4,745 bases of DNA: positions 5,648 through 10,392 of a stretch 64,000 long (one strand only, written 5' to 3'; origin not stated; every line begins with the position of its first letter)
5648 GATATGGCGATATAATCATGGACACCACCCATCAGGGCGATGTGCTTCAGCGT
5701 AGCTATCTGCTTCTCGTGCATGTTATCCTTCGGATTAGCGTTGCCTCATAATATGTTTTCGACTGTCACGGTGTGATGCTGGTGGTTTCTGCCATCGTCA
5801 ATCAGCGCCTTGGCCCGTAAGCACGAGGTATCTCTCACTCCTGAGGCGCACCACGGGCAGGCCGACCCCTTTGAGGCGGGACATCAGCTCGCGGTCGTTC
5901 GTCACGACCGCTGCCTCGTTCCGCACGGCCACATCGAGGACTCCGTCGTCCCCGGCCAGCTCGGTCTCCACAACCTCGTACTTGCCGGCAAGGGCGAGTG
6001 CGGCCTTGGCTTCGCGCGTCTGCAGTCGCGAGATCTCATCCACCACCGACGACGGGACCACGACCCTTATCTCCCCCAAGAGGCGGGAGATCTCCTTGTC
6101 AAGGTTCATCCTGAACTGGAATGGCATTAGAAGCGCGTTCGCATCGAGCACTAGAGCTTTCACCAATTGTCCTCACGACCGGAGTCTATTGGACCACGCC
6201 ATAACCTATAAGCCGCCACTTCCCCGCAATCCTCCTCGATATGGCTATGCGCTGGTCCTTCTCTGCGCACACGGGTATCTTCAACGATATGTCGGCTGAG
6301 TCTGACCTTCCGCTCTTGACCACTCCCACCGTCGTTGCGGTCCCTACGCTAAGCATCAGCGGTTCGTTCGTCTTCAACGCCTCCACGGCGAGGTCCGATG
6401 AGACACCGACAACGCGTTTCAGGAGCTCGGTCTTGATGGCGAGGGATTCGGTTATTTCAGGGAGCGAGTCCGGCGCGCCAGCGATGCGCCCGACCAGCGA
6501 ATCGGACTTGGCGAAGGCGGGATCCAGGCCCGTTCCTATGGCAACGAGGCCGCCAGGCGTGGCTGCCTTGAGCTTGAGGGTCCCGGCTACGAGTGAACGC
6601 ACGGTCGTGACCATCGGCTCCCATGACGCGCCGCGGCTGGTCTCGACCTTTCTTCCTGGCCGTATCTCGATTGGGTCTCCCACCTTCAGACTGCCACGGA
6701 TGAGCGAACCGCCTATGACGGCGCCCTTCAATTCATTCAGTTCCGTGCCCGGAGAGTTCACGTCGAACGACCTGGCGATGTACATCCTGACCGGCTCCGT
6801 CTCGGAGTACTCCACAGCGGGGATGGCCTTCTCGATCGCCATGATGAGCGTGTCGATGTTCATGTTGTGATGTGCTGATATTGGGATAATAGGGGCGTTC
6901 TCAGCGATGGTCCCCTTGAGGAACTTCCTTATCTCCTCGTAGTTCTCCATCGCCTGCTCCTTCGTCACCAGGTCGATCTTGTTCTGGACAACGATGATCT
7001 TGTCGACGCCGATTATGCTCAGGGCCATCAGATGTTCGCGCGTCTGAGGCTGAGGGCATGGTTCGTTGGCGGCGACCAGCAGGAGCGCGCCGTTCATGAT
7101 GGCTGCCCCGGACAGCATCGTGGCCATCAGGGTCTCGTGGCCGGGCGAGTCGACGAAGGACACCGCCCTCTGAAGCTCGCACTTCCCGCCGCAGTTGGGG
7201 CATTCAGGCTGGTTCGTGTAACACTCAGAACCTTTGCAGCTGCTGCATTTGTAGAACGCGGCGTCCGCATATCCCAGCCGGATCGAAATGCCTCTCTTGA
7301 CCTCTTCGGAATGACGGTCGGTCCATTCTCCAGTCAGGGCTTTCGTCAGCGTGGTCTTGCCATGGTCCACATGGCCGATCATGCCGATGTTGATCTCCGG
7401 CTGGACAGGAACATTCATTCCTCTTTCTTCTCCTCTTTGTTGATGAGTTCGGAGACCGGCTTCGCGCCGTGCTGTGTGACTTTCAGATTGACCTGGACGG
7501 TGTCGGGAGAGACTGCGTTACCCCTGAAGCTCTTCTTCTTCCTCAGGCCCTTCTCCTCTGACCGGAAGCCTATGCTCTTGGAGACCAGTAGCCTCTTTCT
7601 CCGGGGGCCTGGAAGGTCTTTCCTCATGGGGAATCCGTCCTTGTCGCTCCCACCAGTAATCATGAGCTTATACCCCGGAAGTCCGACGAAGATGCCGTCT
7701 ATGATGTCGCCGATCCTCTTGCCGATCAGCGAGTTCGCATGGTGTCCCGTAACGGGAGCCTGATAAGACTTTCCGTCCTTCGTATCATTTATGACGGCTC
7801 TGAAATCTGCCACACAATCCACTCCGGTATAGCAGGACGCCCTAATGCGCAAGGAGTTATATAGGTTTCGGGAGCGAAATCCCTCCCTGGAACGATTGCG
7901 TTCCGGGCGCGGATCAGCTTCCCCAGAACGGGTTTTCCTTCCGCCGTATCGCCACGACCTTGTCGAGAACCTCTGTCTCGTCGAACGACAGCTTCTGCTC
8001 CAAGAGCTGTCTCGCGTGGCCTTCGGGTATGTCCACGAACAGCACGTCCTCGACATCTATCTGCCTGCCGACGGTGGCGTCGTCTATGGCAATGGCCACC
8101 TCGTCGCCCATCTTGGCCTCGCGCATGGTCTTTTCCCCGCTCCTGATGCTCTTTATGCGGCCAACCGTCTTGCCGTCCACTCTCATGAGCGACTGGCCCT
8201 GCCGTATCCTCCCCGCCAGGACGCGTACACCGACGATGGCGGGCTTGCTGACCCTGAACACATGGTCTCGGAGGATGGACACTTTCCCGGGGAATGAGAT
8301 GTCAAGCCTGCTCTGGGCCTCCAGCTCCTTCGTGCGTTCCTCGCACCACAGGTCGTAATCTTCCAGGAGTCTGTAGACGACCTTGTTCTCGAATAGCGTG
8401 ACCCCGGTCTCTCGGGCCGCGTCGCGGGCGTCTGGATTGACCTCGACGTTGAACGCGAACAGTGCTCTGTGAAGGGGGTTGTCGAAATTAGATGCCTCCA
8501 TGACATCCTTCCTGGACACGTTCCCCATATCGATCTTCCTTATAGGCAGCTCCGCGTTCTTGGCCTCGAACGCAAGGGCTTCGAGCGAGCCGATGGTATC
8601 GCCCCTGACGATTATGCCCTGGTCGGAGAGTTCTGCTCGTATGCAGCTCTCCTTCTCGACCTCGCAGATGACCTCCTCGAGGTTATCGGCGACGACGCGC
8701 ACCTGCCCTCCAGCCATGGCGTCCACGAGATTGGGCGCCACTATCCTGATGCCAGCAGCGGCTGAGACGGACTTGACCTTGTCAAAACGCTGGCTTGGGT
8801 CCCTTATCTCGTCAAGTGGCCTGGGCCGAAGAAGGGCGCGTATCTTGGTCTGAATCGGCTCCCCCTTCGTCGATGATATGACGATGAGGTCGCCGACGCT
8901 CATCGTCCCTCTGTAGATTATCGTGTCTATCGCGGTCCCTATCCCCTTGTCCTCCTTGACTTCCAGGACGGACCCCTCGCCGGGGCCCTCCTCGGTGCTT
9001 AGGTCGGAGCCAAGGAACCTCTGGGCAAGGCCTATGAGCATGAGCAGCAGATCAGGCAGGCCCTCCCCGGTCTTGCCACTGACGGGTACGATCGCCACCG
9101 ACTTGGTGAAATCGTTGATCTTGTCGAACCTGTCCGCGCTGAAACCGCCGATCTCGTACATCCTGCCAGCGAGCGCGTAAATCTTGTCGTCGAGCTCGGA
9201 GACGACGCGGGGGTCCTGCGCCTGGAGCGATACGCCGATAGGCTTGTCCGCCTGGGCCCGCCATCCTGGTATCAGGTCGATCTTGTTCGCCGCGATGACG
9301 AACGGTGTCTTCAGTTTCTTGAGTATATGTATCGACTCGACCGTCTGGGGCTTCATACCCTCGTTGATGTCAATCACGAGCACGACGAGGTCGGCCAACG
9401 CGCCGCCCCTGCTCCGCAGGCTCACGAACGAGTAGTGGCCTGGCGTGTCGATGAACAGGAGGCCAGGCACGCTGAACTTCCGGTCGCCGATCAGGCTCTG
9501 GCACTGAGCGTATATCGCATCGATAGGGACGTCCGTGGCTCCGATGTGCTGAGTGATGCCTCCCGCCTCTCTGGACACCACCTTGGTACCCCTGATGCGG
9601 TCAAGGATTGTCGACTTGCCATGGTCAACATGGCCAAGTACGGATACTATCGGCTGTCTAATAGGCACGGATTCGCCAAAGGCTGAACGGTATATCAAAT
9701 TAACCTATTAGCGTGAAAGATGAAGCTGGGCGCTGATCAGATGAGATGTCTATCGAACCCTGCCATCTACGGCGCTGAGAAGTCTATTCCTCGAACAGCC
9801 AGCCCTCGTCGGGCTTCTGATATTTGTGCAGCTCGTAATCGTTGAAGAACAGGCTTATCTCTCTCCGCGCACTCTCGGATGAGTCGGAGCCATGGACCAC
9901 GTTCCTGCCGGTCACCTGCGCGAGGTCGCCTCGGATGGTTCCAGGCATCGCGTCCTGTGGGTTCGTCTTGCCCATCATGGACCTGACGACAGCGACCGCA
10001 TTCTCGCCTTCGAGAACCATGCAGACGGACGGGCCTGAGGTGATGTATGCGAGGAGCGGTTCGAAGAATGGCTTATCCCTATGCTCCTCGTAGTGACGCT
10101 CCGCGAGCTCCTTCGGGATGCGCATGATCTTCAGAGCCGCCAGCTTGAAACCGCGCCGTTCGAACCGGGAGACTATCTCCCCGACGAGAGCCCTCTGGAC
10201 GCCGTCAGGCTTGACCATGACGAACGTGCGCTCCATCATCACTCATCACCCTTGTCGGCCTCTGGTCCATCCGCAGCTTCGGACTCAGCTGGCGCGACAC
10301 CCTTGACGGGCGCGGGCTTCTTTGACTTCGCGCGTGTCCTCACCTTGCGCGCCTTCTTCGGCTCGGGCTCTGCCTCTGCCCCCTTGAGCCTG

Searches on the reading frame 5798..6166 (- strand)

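Call 28: search_protein_families(library=pfam, proteins=[window:5798-6166:-])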
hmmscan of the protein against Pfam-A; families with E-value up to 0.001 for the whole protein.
window:5798-6166:- (122 aa): 2 families
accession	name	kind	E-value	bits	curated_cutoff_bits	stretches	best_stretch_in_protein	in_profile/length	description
PF18477.7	PIN_9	-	2.3e-23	83.1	26.3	1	6-110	2-115/116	PIN like domain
PF13638.12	PIN_4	-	0.00014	22.6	21.9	0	5-53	1-42/132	PIN domain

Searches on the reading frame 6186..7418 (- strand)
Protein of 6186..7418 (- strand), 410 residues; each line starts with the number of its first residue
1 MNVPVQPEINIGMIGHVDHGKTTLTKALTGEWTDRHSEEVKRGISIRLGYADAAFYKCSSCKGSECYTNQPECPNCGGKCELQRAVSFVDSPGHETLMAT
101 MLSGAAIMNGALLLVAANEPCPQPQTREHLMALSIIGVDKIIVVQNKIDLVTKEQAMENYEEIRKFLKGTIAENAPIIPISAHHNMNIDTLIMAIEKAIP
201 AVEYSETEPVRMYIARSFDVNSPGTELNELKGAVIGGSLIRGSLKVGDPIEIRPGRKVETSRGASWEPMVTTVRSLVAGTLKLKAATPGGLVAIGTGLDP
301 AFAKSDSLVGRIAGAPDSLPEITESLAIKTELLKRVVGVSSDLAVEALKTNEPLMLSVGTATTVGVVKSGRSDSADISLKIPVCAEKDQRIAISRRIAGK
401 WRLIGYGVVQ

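Call 28: search_protein_families(library=pfam, proteins=[window:6186-7418:-])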
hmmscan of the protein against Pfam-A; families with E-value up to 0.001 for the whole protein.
window:6186-7418:- (410 aa): 6 families
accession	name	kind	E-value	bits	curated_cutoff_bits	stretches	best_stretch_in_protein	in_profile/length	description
PF09173.17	eIF2_C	-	9.3e-33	112.7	22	1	325-409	2-86/86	Initiation factor eIF2 gamma, C terminal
PF00009.33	GTP_EFTU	-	9.5e-33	113.8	26.5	1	9-200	4-187/188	Elongation factor Tu GTP binding domain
PF03144.31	GTP_EFTU_D2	-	4.7e-06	27.4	30.3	1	232-299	1-61/73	Elongation factor Tu domain 2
PF10662.15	PduV-EutP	-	0.00017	21.9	21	0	11-31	4-24/143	Ethanolamine utilisation - propanediol utilisation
PF03193.22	RsgA_GTPase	-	0.00022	21.5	30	0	106-197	21-106/174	RsgA GTPase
PF16897.10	MMR_HSR1_Xtn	-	0.00035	20.9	35.2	1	140-195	57-100/106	C-terminal region of MMR_HSR1 domain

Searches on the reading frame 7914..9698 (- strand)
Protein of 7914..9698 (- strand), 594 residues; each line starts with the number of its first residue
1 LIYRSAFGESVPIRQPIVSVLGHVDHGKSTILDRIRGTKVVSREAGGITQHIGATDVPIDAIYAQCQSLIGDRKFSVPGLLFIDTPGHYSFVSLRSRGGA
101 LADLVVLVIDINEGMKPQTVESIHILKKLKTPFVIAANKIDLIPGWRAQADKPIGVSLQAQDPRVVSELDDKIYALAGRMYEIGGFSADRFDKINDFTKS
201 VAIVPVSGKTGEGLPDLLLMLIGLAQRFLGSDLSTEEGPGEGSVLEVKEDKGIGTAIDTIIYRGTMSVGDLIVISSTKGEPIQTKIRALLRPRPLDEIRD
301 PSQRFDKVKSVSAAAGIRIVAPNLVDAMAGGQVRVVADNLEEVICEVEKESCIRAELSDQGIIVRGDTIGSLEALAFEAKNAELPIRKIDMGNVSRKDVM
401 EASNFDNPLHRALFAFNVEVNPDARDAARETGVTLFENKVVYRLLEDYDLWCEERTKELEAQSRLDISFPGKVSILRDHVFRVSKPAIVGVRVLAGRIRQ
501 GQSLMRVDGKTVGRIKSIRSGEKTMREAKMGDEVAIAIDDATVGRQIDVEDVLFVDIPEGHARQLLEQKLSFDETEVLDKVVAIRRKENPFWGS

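Call 28: search_protein_families(library=pfam, proteins=[window:7914-9698:-])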
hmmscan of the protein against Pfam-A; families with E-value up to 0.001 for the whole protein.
window:7914-9698:- (594 aa): 6 families
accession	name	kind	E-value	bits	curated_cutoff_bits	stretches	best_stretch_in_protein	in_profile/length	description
PF00009.33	GTP_EFTU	-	9.1e-31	107.3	26.5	1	17-225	5-186/188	Elongation factor Tu GTP binding domain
PF14578.12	GTP_EFTU_D4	-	3.6e-27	94.5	23.8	1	470-553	2-85/86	Elongation factor Tu domain 4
PF11987.13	IF-2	-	8.5e-17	61.6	27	1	353-448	20-116/117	Translation-initiation factor 2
PF03144.31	GTP_EFTU_D2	-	2.9e-10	40.8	30.3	1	254-330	1-69/73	Elongation factor Tu domain 2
PF01926.29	MMR_HSR1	-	1e-08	35.7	21.9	1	18-139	2-113/113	50S ribosome-binding GTPase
PF22042.2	EF-G_D2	-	0.00076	20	27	0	241-278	3-39/84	Elongation factor G domain 2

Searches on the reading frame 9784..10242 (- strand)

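Call 28: search_protein_families(library=pfam, proteins=[window:9784-10242:-])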
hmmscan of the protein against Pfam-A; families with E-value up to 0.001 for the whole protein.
window:9784-10242:- (152 aa): 1 family
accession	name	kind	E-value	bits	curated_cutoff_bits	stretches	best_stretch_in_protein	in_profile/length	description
PF00334.24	NDK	-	1.2e-58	197.2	27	1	4-137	1-134/135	Nucleoside diphosphate kinase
